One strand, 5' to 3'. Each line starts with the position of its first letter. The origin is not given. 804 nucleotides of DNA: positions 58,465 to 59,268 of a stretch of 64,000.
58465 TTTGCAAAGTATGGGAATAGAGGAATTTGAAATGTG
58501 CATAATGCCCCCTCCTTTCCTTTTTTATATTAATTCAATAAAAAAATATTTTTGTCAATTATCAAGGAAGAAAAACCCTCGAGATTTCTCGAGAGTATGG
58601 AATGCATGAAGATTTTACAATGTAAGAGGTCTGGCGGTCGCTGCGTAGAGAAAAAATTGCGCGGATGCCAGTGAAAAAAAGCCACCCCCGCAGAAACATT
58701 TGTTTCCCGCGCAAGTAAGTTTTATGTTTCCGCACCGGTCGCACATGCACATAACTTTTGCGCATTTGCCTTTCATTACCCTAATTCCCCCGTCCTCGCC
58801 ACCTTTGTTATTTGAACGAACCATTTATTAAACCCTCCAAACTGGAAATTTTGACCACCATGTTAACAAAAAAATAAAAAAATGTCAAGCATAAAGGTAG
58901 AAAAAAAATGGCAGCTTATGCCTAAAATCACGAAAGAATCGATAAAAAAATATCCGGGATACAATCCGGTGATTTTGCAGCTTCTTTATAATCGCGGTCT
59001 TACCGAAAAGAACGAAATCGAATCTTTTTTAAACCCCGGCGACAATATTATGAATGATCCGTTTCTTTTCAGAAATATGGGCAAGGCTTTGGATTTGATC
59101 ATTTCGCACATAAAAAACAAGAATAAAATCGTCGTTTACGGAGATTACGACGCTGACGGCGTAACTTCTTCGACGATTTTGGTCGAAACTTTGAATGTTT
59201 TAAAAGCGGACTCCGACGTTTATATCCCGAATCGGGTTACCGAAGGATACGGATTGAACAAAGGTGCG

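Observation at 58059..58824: Three tandem mini zinc-ribbon genes on the minus strand between lepA and recJ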

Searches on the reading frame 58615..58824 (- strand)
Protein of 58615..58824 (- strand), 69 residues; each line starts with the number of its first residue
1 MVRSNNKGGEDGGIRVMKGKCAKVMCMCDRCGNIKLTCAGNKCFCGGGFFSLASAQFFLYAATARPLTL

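Call 7: search_protein_families(library=pfam, proteins=[window:58615-58824:-], max_evalue=10)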
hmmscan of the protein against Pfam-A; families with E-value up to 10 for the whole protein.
window:58615-58824:- (69 aa): 1 family
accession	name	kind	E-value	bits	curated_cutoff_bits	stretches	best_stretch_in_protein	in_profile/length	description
PF22912.2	zf-DPOE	-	0.044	14.4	21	1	27-52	6-31/58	Zinc finger domain of DNA polymerase-epsilon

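Call 8: search_protein_families(library=ncbifam, proteins=[window:58615-58824:-], max_evalue=10)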
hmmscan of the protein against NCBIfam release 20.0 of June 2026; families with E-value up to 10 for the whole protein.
window:58615-58824:- (69 aa): 0 families

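Call 51: search_protein_families(library=pfam, proteins=[P0126, P0174, P0194, P0192, P0125, L004:5742-5945:-, L003:5691-5939:-, L086:3682-3963:-, L089:3675-3932:-], max_evalue=1)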
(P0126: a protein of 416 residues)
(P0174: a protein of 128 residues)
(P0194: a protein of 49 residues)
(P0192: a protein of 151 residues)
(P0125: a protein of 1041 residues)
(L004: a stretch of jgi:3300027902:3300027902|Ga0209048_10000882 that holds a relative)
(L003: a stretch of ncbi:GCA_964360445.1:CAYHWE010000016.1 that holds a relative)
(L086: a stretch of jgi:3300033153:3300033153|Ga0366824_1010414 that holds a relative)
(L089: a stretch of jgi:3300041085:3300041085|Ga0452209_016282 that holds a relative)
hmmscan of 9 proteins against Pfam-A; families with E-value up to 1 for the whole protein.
P0126 (416 aa): 10 families
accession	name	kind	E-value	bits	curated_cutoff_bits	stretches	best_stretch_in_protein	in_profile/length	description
PF21817.3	CapR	-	8.2e-34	116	24.2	6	171-213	15-67/67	CapR homology domain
PF14311.12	DUF4379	-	1.5e-30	105.6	24.5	6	49-84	20-55/56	Probable Treble clef zinc finger domain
PF01155.25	HypA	-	1e-10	42.1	28.9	3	52-87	66-97/112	Hydrogenase/urease nickel incorporation, metallochaperone, hypA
PF09723.15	Zn_ribbon_8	-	4.8e-08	33.3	34.4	3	187-220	7-40/41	Zinc ribbon domain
PF25206.1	DUF7836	-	7.3e-05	23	26.7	2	58-86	9-40/59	Domain of unknown function (DUF7836)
PF13192.12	Thioredoxin_3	-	0.0036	17.7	24.8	1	143-168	7-31/76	Thioredoxin domain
PF05265.19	DUF723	-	0.009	16.4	20.9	1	155-213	3-60/60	Protein of unknown function (DUF723)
PF14319.11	Zn_Tnp_IS91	-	0.05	14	26.3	1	57-100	39-80/90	Transposase zinc-binding domain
PF13761.12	DUF4166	-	0.074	13.2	23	0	216-315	79-183/184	Domain of unknown function (DUF4166)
PF09334.17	tRNA-synt_1g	-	0.41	9.8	20.1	0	237-307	133-196/391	tRNA synthetases class I (M)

P0174 (128 aa): 26 families (the best 25 are shown)
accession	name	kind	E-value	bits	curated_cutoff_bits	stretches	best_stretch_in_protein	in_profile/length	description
PF01155.25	HypA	-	1.3e-07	32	28.9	2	10-36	70-97/112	Hydrogenase/urease nickel incorporation, metallochaperone, hypA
PF21349.2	RUBY_RBDX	-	1.4e-05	24.9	26.5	1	72-97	3-28/30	Rubrerythrin, rubredoxin-like domain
PF18912.6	DZR_2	-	2.2e-05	24.6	27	2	7-34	18-45/56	Double zinc ribbon domain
PF12773.13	DZR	-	6.1e-05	23.5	27.3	1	10-34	12-33/45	Double zinc ribbon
PF09723.15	Zn_ribbon_8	-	0.00016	22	34.4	1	12-34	7-35/41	Zinc ribbon domain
PF01096.23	Zn_ribbon_TFIIS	-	0.00034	20.8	21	0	12-20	30-38/39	Transcription factor S-II (TFIIS)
PF08772.16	Zn_ribbon_NOB1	-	0.00087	19.8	24.9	1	10-36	8-34/72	Nin one binding (NOB1) Zn-ribbon like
PF08271.17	Zn_Ribbon_TF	-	0.0011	18.9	29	0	27-77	2-27/43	TFIIB zinc-binding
PF23458.2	DUF7130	-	0.0037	17.6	35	2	72-99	56-84/89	Domain of unknown function (DUF7130)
PF12172.15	zf-ChsH2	-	0.0043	17.2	23.2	1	11-36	12-36/37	ChsH2, rubredoxin-like zinc ribbon domain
PF13920.12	zf-C3HC4_3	-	0.017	15.4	27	0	71-95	25-46/49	Zinc finger, C3HC4 type (RING finger)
PF24463.1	DUF7577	-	0.021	14.9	28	1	88-97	5-14/27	Domain of unknown function (DUF7577)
PF13597.11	NRDD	-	0.023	13.8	26.2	1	9-34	507-530/562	Anaerobic ribonucleoside-triphosphate reductase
PF07295.17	DUF1451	-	0.037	14.6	26.1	1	12-34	115-140/146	Zinc-ribbon containing domain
PF07191.17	Zn_ribbon_6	-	0.039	14.4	25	0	9-33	15-37/67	Double zinc ribbon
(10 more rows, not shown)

P0194 (49 aa): 6 families
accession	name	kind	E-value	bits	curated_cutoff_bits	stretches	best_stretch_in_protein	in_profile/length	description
PF01155.25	HypA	-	0.0061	17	28.9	1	2-35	61-95/112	Hydrogenase/urease nickel incorporation, metallochaperone, hypA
PF22912.2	zf-DPOE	-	0.0078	16.8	21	1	13-47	6-39/58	Zinc finger domain of DNA polymerase-epsilon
PF15777.11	Anti-TRAP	-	0.025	15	32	1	3-35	4-39/59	Tryptophan RNA-binding attenuator protein inhibitory protein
PF05191.20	ADK_lid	-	0.085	13.2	26.6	0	9-19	19-29/36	Adenylate kinase, active site lid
PF21349.2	RUBY_RBDX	-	0.088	12.7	26.5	1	13-33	2-23/30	Rubrerythrin, rubredoxin-like domain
PF23455.1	DUF7129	-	0.36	11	30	1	14-35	14-36/45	Domain of unknown function (DUF7129)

P0192 (151 aa): 25 families
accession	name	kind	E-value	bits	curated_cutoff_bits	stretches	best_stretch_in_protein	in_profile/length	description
PF21817.3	CapR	-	4.9e-12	46.3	24.2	2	11-64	5-66/67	CapR homology domain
PF14311.12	DUF4379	-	3.3e-11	43.6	24.5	2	31-66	20-55/56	Probable Treble clef zinc finger domain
PF01155.25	HypA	-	1.2e-07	32.2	28.9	2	102-135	65-95/112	Hydrogenase/urease nickel incorporation, metallochaperone, hypA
PF09723.15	Zn_ribbon_8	-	6.8e-06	26.4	34.4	2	109-135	7-35/41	Zinc ribbon domain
PF25206.1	DUF7836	-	0.0013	19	26.7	1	38-79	7-51/59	Domain of unknown function (DUF7836)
PF14803.11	Zn_ribbon_Nudix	-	0.0019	18.5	25.6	1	127-135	1-9/34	Nudix N-terminal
PF15446.12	zf-PHD-like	-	0.0026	17.8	27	1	36-119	47-134/170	PHD/FYVE-zinc-finger like domain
PF12322.14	T4_baseplate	-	0.011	15.9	24.5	1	75-116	165-206/219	T4 bacteriophage base plate protein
PF13639.12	zf-RING_2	-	0.017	15.9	27.3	2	37-65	18-44/44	Ring finger domain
PF13717.11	Zn_ribbon_4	-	0.022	15.1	30.3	2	104-117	22-35/36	zinc-ribbon domain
PF01096.23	Zn_ribbon_TFIIS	-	0.023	14.9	21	2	37-49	27-39/39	Transcription factor S-II (TFIIS)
PF09845.14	OapC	-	0.026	15.2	23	1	40-107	3-68/133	Origin-associated protein OapC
PF12773.13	DZR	-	0.046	14.3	27.3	1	110-139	15-37/45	Double zinc ribbon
PF07191.17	Zn_ribbon_6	-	0.047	14.1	25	0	40-74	2-32/67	Double zinc ribbon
PF10416.15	IBD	-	0.049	14.1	25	0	85-119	26-61/128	Transcription-initiator DNA-binding domain IBD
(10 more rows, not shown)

P0125 (1041 aa): 9 families
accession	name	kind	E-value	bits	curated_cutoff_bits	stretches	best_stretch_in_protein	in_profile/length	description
PF21817.3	CapR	-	8.1e-68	225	24.2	14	80-123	16-67/67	CapR homology domain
PF14311.12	DUF4379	-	1.6e-60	201.6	24.5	13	791-837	9-55/56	Probable Treble clef zinc finger domain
PF01155.25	HypA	-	1.4e-11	44.8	28.9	4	929-964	66-97/112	Hydrogenase/urease nickel incorporation, metallochaperone, hypA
PF12451.13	VPS11_C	-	0.0053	17.3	25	0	595-616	18-39/45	Vacuolar protein sorting protein 11 C terminal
PF02906.19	Fe_hyd_lg_C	-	0.012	15.7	22.1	0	892-930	75-113/245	Iron only hydrogenase large subunit, C-terminal domain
PF20914.2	DNA_pol_IIIA_C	-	0.021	15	22.5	0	39-50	30-41/52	DNA polymerase III subunit alpha, C-terminal domain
PF20314.3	DUF6610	-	0.18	11.9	27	0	787-884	65-155/198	Family of unknown function (DUF6610)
PF13192.12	Thioredoxin_3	-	0.38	11.3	24.8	0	891-920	7-34/76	Thioredoxin domain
PF10863.13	NOP19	-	0.51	10.6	25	0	601-622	73-93/140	Nucleolar protein 19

L004:5742-5945:- (67 aa): 1 family
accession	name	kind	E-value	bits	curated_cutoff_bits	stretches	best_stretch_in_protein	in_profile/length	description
PF19792.4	DUF6276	-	0.12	12.9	27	1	2-50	2-49/128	Family of unknown function (DUF6276)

L003:5691-5939:- (82 aa): 1 family
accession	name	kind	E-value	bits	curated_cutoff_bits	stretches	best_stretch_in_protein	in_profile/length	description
PF12760.12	Zn_ribbon_IS1595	-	0.23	11.9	25.4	1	16-49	17-41/46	Transposase zinc-ribbon domain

L086:3682-3963:- (93 aa): 35 families (the best 25 are shown)
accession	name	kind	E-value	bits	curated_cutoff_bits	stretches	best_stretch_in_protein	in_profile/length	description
PF08772.16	Zn_ribbon_NOB1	-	9.7e-05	22.8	24.9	1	4-30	9-32/72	Nin one binding (NOB1) Zn-ribbon like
PF16919.11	PknG_rubred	-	0.0014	19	28.5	1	10-31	25-46/74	Protein kinase G rubredoxin domain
PF08271.17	Zn_Ribbon_TF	-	0.002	18.1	29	1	4-40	1-38/43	TFIIB zinc-binding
PF12773.13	DZR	-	0.0028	18.2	27.3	1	6-47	1-29/45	Double zinc ribbon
PF13453.11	Zn_ribbon_TFIIB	-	0.003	17.4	22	1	24-46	2-23/41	Transcription factor zinc-finger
PF21349.2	RUBY_RBDX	-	0.0032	17.3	26.5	1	23-35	18-30/30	Rubrerythrin, rubredoxin-like domain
PF24460.1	DUF7575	-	0.0051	16.6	28.5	0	22-32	4-14/28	Domain of unknown function (DUF7575)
PF09297.16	Zn_ribbon_NUD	-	0.0072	16.4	24.8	1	22-32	4-14/32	NADH pyrophosphatase zinc ribbon domain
PF18912.6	DZR_2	-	0.0098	16.1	27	1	5-34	9-34/56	Double zinc ribbon domain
PF14690.11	Zn_ribbon_ISL3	-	0.015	16.1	25.5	0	22-37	3-18/47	zinc-finger of transposase IS204/IS1001/IS1096/IS1165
PF01155.25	HypA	-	0.016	15.7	28.9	1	3-43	70-108/112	Hydrogenase/urease nickel incorporation, metallochaperone, hypA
PF13240.11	Zn_Ribbon_1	-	0.018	15.3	25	1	21-29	13-21/23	zinc-ribbon domain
PF09723.15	Zn_ribbon_8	-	0.019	15.4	34.4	1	5-31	7-37/41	Zinc ribbon domain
PF07191.17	Zn_ribbon_6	-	0.02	15.3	25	1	3-35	16-43/67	Double zinc ribbon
PF23455.1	DUF7129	-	0.028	14.6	30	0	6-37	14-43/45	Domain of unknown function (DUF7129)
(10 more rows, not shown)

L089:3675-3932:- (85 aa): 0 families

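Call 52: search_protein_families(library=phrogs, proteins=[P0001, P0002, P0003, L004:5742-5945:-, L003:5691-5939:-, L086:3682-3963:-, L089:3675-3932:-, P0194], max_evalue=1)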
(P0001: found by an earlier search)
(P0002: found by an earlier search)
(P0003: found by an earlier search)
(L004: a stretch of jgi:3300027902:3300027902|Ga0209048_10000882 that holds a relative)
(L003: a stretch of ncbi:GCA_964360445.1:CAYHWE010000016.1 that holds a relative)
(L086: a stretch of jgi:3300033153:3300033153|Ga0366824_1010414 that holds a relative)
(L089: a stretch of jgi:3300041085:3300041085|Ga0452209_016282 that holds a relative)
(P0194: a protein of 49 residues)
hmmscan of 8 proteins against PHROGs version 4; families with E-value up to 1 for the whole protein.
P0001 (68 aa): 11 families
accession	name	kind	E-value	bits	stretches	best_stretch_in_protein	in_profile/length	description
phrog_17317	-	unknown function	0.0027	18.3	1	1-29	1-27/31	-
phrog_21735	-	unknown function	0.045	14.8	1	9-39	5-37/61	-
phrog_9188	-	unknown function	0.06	14.6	1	6-31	37-63/70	-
phrog_19315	-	unknown function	0.091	12.8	1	8-43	259-295/348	-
phrog_681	-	DNA, RNA and nucleotide metabolism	0.1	12.1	1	5-30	399-430/576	endonuclease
phrog_25323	-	unknown function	0.14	13.1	1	4-52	79-132/159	-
phrog_22274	-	unknown function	0.45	12.2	1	7-36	11-40/81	-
phrog_36481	-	unknown function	0.46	11.6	1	8-31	15-37/60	-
phrog_10121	-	unknown function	0.65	11.2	1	5-30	73-98/109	-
phrog_3931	-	unknown function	0.72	11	1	7-31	29-53/59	-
phrog_10714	-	unknown function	0.78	11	1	8-36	74-103/109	-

P0002 (74 aa): 2 families
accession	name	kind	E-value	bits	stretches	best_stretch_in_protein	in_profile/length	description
phrog_681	-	DNA, RNA and nucleotide metabolism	0.032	13.8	1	5-53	328-372/576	endonuclease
phrog_36282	-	unknown function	0.15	13.5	1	28-71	20-63/77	-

P0003 (69 aa): 0 families

L004:5742-5945:- (67 aa): 0 families

L003:5691-5939:- (82 aa): 1 family
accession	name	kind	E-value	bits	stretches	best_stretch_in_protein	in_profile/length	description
phrog_11872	-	unknown function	0.13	13.7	0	53-74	17-38/97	-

L086:3682-3963:- (93 aa): 18 families
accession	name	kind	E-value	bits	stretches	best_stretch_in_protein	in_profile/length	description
phrog_10714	-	unknown function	0.00093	20.4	1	3-36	73-104/109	-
phrog_9188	-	unknown function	0.0027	18.9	1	4-31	39-64/70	-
phrog_22274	-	unknown function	0.0055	18.3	0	3-35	11-40/81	-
phrog_6586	-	unknown function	0.011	16.6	1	1-33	1-29/129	-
phrog_19315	-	unknown function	0.012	15.7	1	4-72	206-283/348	-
phrog_6332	-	unknown function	0.041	14.8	1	18-36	4-22/60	-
phrog_5602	-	unknown function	0.074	13.7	1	3-37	18-58/60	-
phrog_27132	-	unknown function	0.081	13.9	1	3-36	27-60/78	-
phrog_15471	-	DNA, RNA and nucleotide metabolism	0.12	13.1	1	19-72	100-151/183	HNH endonuclease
phrog_28897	-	unknown function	0.13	13.5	0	60-76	29-45/68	-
phrog_33828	-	unknown function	0.27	12.3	1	16-34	36-54/58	-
phrog_36481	-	unknown function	0.27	12.3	1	12-37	5-30/60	-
phrog_2546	-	unknown function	0.28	12.4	0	4-37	1-30/180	-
phrog_28450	-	unknown function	0.3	12.2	1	2-37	81-117/175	-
phrog_26488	-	unknown function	0.36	12.1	0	5-36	26-60/104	-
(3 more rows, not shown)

L089:3675-3932:- (85 aa): 0 families

P0194 (49 aa): 3 families
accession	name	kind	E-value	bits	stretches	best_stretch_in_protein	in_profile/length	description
phrog_3931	-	unknown function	0.023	15.8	1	7-35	25-53/59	-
phrog_22274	-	unknown function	0.19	13.4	1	9-37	9-37/81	-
phrog_35242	-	unknown function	0.58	11.1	1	27-41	37-51/71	-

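Call 53: search_protein_families(library=padloc, proteins=[P0001, P0002, P0003, L004:5742-5945:-, L003:5691-5939:-, L086:3682-3963:-, L089:3675-3932:-, P0194], max_evalue=1)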
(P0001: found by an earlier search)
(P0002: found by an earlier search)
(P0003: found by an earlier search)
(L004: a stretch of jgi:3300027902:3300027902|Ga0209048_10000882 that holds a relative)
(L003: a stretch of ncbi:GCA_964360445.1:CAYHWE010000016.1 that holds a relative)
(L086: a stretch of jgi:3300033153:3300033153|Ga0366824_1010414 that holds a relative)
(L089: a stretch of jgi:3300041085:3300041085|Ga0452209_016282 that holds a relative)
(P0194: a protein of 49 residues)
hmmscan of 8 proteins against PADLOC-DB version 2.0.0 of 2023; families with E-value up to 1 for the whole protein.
P0001 (68 aa): 0 families

P0002 (74 aa): 0 families

P0003 (69 aa): 0 families

L004:5742-5945:- (67 aa): 0 families

L003:5691-5939:- (82 aa): 0 families

L086:3682-3963:- (93 aa): 7 families
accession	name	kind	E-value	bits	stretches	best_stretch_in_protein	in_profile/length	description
PDLC01367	Cas8b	-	0.0076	14.6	1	19-73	4-56/63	CAS-I-B; effector_LS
PDLC00051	DruE4|DruE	-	0.02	10.4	1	5-36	1409-1440/1829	SNF2 family N-terminal domain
PDLC04162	HEC-08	-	0.034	11.3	1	3-41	243-281/358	-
PDLC01691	Cas12f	-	0.048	11.6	1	3-43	288-327/332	CAS-V-F; effector__SPE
PDLC01202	Cas8b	-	0.049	10.4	1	10-46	134-170/469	CAS-I-B; effector_LS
PDLC00014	DruE2|DruE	-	0.082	8.2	1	4-36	1494-1526/1928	SNF2 family N-terminal domain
PDLC01736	TniQ_IF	-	0.091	9.9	1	4-34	159-188/400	TniQ_1_I-F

L089:3675-3932:- (85 aa): 0 families

P0194 (49 aa): 0 families

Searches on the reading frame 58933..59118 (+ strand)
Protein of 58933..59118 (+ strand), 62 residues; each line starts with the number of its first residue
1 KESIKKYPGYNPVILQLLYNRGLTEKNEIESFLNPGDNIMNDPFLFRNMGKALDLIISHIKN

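Call 63: find_related_loci(query=A5, collection=metagenome_contigs, flank=3500)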
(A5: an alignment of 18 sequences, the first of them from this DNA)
Query A5 (62 aa) in metagenome_contigs; peptide patterns used: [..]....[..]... (x = any residue, [..] = any of these).
281 stretches matched a pattern; 258 encode a relative of the query (tblastn E <= 1e-3); the best 80 are kept; 80 distinct loci.
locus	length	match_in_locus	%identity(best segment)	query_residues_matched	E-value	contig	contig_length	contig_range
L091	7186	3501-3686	58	1-61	9e-20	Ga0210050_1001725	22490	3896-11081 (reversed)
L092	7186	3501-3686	58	1-61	9e-20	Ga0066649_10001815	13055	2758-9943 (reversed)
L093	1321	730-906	63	4-62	8e-20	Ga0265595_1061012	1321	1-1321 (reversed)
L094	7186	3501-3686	58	1-61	9e-20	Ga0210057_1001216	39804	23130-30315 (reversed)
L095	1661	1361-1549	59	1-62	3e-19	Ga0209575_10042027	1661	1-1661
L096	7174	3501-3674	59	4-61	6e-19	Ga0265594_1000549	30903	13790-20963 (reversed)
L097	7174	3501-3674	59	4-61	6e-19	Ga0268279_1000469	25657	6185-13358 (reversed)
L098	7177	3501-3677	58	2-61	9e-19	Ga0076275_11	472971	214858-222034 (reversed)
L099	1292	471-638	61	6-61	1e-18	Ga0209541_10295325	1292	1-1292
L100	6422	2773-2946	55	4-61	2e-18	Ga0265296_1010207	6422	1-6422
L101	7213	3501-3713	51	4-61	3e-18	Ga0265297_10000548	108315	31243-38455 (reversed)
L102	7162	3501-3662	65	7-61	4e-18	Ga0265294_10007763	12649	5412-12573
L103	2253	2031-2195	63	6-61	6e-18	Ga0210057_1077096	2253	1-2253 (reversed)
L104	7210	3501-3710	53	5-61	8e-18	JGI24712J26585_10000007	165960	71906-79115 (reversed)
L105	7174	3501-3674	57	5-61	8e-18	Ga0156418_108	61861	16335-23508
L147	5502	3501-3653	60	11-62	4e-15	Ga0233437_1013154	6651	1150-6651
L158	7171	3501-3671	47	6-61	1e-14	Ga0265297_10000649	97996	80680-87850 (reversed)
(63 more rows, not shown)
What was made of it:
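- Tried and rejected: A clade-specific RecJ N-terminal motif was needed to retrieve useful metagenome loci (call 63).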

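Call 77: search_protein_families(library=pfam, proteins=[L096:2858-3229:+, L147:1787-2077:-, L105:3042-3371:-, L105:2808-2990:-, L095:544-1296:+, L158:2779-3150:-], max_evalue=1)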
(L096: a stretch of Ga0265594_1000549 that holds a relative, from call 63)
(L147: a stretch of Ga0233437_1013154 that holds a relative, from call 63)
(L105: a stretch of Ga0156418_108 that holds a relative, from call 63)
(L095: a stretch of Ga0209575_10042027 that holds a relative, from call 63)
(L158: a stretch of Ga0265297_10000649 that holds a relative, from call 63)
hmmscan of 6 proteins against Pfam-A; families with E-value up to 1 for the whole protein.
L096:2858-3229:+ (123 aa): 2 families
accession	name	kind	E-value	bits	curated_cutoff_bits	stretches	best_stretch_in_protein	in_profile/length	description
PF04480.18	DUF559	-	2.6e-27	95.3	20.6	1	15-115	5-105/109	Protein of unknown function (DUF559)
PF18741.7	MTES_1575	-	4.1e-05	24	38.2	1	42-114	13-92/96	REase_MTES_1575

L147:1787-2077:- (96 aa): 37 families (the best 25 are shown)
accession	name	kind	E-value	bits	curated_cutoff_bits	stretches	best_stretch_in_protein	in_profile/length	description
PF18912.6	DZR_2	-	0.00012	22.3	27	1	60-96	9-46/56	Double zinc ribbon domain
PF13248.11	Zn_ribbon_3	-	0.0005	19.9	27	1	29-42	12-25/26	zinc-ribbon domain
PF23499.1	YnfU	-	0.0052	17.1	27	1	33-69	16-49/49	YnfU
PF13240.11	Zn_Ribbon_1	-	0.0093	16.2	25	1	87-96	14-23/23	zinc-ribbon domain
PF16866.11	PHD_4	-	0.013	15.9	30.6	1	31-73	2-42/65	PHD-finger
PF12773.13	DZR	-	0.017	15.7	27.3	1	29-74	8-41/45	Double zinc ribbon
PF23455.1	DUF7129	-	0.029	14.5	30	0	50-66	19-35/45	Domain of unknown function (DUF7129)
PF14447.12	Prok-RING_4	-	0.036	14.4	27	0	34-42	31-39/46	Prokaryotic RING finger family 4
PF21349.2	RUBY_RBDX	-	0.038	13.9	26.5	0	34-42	17-25/30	Rubrerythrin, rubredoxin-like domain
PF15750.11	UBZ_FAAP20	-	0.047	13.9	25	0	58-70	1-13/35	Ubiquitin-binding zinc-finger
PF09723.15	Zn_ribbon_8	-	0.06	13.8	34.4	0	31-44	25-37/41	Zinc ribbon domain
PF15801.11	zf-C6H2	-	0.062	13.9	30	1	54-76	8-31/47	zf-MYND-like zinc finger, mRNA-binding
PF00643.29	zf-B_box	-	0.079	13.6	24.1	0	58-80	3-24/42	B-box zinc finger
PF19908.4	DUF6381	-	0.081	13.1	26.6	1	46-60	31-45/62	Family of unknown function (DUF6381)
PF14354.12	Lar_restr_allev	-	0.14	12.9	28.6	0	35-48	5-18/58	Restriction alleviation protein Lar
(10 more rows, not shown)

L105:3042-3371:- (109 aa): 1 family
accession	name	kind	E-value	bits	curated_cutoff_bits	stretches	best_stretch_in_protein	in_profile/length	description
PF07695.17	7TMR-DISM_7TM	-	0.0024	18.3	29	1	9-103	26-117/205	7TM diverse intracellular signalling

L105:2808-2990:- (60 aa): 0 families

L095:544-1296:+ (250 aa): 10 families
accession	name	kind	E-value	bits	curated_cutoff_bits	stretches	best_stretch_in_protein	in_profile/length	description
PF12146.15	Hydrolase_4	-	3.1e-10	40.2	27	2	27-136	3-114/239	Serine aminopeptidase, S33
PF02129.25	Peptidase_S15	-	7.7e-08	32.8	23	1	45-169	46-160/262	X-Pro dipeptidyl-peptidase (S15 family)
PF00561.26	Abhydrolase_1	-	7.6e-06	26.2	25.8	1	30-121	2-89/245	alpha/beta hydrolase fold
PF12697.13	Abhydrolase_6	-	1.6e-05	26.1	26.3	1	56-232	25-209/217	Alpha/beta hydrolase family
PF20408.4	Abhydrolase_11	-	5.2e-05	23.5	27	2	28-121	2-96/193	Alpha/beta hydrolase domain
PF00326.27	Peptidase_S9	-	0.00024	21.1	22.6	1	54-249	10-209/213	Prolyl oligopeptidase family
PF02273.21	Acyl_transf_2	-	0.00087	19.1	20.3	1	11-115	10-115/294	Acyl transferase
PF08840.17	BAAT_C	-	0.0012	19.4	20.9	1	89-215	7-142/210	BAAT / Acyl-CoA thioester hydrolase C terminal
PF01738.24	DLH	-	0.0034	17.5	21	0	184-232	141-191/217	Dienelactone hydrolase family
PF09752.15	ABHD18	-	0.013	15.1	21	1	84-122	158-196/351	Alpha/beta hydrolase domain containing 18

L158:2779-3150:- (123 aa): 2 families
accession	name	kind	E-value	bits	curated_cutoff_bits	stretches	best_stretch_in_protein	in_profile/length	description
PF11716.13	MDMPI_N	-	0.011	16.9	24.2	1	50-116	66-134/140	Mycothiol maleylpyruvate isomerase N-terminal domain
PF21562.3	Gp63_3rd_G7C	-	0.14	12.5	27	1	79-101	28-50/66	G7C, Tail fiber protein, domain 3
